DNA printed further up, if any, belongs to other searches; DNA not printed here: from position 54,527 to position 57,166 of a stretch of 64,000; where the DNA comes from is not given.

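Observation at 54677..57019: GpsA fused to a PlsB-like acyltransferase domain whose catalytic HX4D has become YX4D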

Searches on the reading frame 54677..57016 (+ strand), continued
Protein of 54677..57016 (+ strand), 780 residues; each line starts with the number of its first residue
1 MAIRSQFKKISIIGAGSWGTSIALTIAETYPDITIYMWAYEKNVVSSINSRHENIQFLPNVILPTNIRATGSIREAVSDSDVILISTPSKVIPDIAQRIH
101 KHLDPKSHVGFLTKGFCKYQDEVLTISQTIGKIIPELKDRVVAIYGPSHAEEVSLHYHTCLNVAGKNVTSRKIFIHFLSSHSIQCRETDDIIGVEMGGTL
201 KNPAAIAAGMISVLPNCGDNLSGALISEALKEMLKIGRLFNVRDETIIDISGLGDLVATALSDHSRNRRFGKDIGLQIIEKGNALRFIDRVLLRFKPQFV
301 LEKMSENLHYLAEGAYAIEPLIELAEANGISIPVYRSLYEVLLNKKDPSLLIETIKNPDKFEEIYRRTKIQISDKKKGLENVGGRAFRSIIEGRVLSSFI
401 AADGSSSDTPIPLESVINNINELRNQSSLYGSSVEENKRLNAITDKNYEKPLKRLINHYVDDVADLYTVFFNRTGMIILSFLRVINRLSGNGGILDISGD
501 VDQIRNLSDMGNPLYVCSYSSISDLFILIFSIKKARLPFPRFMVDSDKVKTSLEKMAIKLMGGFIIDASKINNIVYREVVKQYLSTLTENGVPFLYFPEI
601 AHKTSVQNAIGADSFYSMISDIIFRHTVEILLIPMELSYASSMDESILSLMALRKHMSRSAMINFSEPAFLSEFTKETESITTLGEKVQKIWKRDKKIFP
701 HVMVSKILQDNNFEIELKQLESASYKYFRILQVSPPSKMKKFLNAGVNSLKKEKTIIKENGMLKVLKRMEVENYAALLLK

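Call 45: predict_structure(alignment_id=A4)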
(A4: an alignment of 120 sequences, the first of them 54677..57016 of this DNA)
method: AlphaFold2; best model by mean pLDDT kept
length: 780 residues; sequences in the alignment: 120
mean_pLDDT: 87.4   pTM: 0.75
mean pLDDT of the five models: 87.4, 86.9, 86.3, 86.2, 86.0
residues with pLDDT >= 90: 495; 70-90: 200; 50-70: 44; < 50: 41
segments of 3 or more residues with pLDDT < 50: 283-309, 403-407, 605-610
pLDDT, mean of each block of 10 residues (from residue 1): 74 95 96 97 97 95 98 97 94 96 96 91 94 95 85 90 96 96 94 93 94 94 97 95 90 86 88 86 43 42 47 72 91 94 83 97 83 73 87 89 54 83 74 83 87 95 95 96 93 92 92 89 92 96 92 94 92 90 91 89 49 73 81 94 71 88 94 69 81 93 97 97 95 93 97 96 97 90
secondary structure, 60 per line:
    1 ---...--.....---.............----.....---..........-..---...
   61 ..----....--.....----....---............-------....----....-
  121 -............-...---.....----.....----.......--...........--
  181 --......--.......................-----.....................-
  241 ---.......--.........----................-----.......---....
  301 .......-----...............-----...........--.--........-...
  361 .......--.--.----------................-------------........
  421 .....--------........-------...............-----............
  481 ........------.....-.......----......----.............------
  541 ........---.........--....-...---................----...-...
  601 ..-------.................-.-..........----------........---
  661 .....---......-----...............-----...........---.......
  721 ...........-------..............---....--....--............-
elements in order (helices of 4 or more, strands of 3 or more residues): E9-13 H17-29 E34-38 H42-51 E58-62 E67-70 H73-77 E82-85 H89-100 E108-111 E116-119 E122-125 H126-133 E141-145 H150-154 E159-165 H168-178 E183-188 H191-213 H219-239 H244-250 H253-261 H266-281 H287-293 H297-307 H313-327 H333-343 H349-356 H358-367 H384-399 H413-425 H434-441 H449-463 H469-488 E495-499 H501-507 E512-517 H522-534 E541-545 H552-560 E563-566 H574-589 E594-596 H598-602 H610-626 E630-639 H650-657 E661-665 H671-674 H680-694 H700-710 E714-716 H717-731 H739-752 E756-759 E762-765 H768-779

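Call 48: fold_search(model_id=the predicted structure, library=pdb)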
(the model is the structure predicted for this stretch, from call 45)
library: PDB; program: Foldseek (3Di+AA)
matches with E <= 10: 1786; with E <= 0.001: 537
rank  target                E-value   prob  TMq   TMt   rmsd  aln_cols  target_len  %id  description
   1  3k96_B                6.4e-24  1.00  0.39  0.92   2.4       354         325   28  2.1 Angstrom resolution crystal structure of glycerol-3-phosphate dehydrogenase (gpsA) from Coxiella burnetii (released 2009-10-27)
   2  3k96_A                6.1e-23  1.00  0.38  0.89   3.7       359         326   29  2.1 Angstrom resolution crystal structure of glycerol-3-phosphate dehydrogenase (gpsA) from Coxiella burnetii (released 2009-10-27)
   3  6e90_C                2.3e-22  1.00  0.39  0.84   3.1       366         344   23  Ternary complex of human glycerol 3-phosphate dehydrogenase (released 2019-01-30)
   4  2pla_A                2.7e-22  1.00  0.40  0.89   2.3       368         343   23  Crystal structure of human glycerol-3-phosphate dehydrogenase 1-like protein (released 2007-05-01)
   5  6e8y_A                5.8e-22  1.00  0.38  0.82   3.5       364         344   23  Unliganded Human Glycerol 3-Phosphate Dehydrogenase (released 2019-01-30)
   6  6e8y_B                7.4e-22  1.00  0.38  0.81   3.4       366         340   23  Unliganded Human Glycerol 3-Phosphate Dehydrogenase (released 2019-01-30)
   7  6iuy_A                7.7e-22  1.00  0.40  0.53   2.7       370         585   22  Structure of DsGPDH of Dunaliella salina (released 2019-12-04)
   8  6pyp_B                1.3e-21  1.00  0.37  0.81   3.6       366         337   23  Binary Complex of Human Glycerol 3-Phosphate Dehydrogenase, R269A mutant (released 2020-07-08)
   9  6pyp_A                1.9e-21  1.00  0.38  0.81   3.4       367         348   23  Binary Complex of Human Glycerol 3-Phosphate Dehydrogenase, R269A mutant (released 2020-07-08)
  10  1wpq_A                4.1e-21  1.00  0.39  0.86   2.6       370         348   23  Ternary Complex Of Glycerol 3-phosphate Dehydrogenase 1 with NAD and dihydroxyactone (released 2006-04-11)
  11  6e8z_B                4.8e-21  1.00  0.37  0.81   3.3       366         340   23  Binary complex of Human glycerol 3-phosphate dehydrogenase with NAD (released 2019-01-30)
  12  6iuy_B                7.7e-21  1.00  0.40  0.58   2.8       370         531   22  Structure of DsGPDH of Dunaliella salina (released 2019-12-04)
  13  6e90_A                1.1e-20  1.00  0.40  0.87   2.6       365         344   23  Ternary complex of human glycerol 3-phosphate dehydrogenase (released 2019-01-30)
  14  1x0v_B                1.4e-20  1.00  0.40  0.86   2.7       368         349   23  Crystal Structure of Homo Sapien Glycerol-3-Phosphate Dehydrogenase 1 (released 2006-04-11)
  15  6e90_B                1.5e-20  1.00  0.40  0.87   2.5       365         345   23  Ternary complex of human glycerol 3-phosphate dehydrogenase (released 2019-01-30)
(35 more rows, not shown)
